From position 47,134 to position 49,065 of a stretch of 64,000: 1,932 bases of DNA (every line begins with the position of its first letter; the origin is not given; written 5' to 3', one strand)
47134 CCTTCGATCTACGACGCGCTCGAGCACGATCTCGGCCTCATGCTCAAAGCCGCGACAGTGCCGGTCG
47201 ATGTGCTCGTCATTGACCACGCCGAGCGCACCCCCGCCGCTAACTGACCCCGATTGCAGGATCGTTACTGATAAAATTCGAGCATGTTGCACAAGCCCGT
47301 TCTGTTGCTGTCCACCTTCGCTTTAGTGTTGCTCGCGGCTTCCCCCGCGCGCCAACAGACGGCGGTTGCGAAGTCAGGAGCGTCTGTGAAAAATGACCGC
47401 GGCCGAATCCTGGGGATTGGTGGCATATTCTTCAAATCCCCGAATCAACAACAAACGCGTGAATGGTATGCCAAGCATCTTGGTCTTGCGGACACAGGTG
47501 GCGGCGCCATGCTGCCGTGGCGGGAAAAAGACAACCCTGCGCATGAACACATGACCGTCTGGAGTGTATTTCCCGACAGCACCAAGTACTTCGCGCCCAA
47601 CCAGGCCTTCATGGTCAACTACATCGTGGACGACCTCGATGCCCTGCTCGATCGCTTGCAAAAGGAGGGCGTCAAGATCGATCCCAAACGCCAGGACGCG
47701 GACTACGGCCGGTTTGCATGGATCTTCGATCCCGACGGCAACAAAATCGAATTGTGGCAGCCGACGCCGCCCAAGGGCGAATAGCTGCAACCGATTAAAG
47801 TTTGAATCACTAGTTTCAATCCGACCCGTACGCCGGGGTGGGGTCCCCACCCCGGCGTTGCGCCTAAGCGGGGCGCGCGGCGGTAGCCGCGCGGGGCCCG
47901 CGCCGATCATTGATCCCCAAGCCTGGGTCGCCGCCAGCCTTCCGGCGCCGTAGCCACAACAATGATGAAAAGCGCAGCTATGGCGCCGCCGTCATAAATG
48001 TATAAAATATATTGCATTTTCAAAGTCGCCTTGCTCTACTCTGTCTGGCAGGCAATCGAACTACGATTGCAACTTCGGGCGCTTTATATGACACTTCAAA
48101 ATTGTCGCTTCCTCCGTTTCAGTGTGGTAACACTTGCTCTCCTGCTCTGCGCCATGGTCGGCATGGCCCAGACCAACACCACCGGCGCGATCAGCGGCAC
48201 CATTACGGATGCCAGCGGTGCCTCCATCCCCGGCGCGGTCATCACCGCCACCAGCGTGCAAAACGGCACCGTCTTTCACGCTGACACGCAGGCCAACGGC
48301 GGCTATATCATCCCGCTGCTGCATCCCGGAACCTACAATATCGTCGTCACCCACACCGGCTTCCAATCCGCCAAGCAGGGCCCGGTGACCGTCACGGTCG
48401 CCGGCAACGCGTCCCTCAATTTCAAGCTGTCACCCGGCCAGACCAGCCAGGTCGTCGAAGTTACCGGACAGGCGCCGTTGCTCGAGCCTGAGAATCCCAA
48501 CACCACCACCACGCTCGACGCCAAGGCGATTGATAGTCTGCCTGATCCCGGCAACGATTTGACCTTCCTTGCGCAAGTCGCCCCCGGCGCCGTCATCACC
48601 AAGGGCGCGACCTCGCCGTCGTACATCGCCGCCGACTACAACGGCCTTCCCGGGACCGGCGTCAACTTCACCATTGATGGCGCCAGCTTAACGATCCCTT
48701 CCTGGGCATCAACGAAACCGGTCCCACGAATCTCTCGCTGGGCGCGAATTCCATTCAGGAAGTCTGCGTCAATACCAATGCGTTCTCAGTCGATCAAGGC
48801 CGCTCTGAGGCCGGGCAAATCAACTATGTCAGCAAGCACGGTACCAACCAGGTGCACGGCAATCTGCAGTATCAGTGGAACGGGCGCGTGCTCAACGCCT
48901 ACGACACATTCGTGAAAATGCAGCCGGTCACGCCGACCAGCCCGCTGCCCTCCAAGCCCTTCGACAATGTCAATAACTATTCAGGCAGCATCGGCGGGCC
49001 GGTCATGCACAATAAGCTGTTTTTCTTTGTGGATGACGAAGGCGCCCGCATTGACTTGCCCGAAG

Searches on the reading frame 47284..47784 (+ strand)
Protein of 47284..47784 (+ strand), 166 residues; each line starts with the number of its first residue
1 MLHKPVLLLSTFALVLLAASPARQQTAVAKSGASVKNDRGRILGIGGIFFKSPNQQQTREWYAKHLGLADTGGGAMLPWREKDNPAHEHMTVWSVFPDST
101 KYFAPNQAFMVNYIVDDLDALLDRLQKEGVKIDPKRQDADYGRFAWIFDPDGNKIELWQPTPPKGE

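Call 40: search_protein_families(library=pfam, proteins=[window:47284-47784:+], max_evalue=0.001)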
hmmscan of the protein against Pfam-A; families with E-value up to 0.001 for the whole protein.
window:47284-47784:+ (166 aa): 1 family
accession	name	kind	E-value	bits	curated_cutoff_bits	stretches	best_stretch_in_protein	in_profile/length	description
PF00903.31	Glyoxalase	-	9.7e-10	39.3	20.6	1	55-157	12-121/121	Glyoxalase/Bleomycin resistance protein/Dioxygenase superfamily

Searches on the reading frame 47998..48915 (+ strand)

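Call 40: search_protein_families(library=pfam, proteins=[window:47998-48915:+], max_evalue=0.001)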
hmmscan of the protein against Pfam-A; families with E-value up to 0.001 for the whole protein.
window:47998-48915:+ (305 aa): 3 families
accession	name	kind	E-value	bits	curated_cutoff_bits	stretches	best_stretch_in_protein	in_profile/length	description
PF13620.12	CarboxypepD_reg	-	2.4e-21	76.3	32.3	1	65-145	2-82/82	Carboxypeptidase regulatory-like domain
PF13715.12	CarbopepD_reg_2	-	3.5e-10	40.2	32.2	1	65-149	1-81/88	CarboxypepD_reg-like domain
PF14686.12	fn3_3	-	0.00023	21.3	24.4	1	63-137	3-71/75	Polysaccharide lyase family 4, domain II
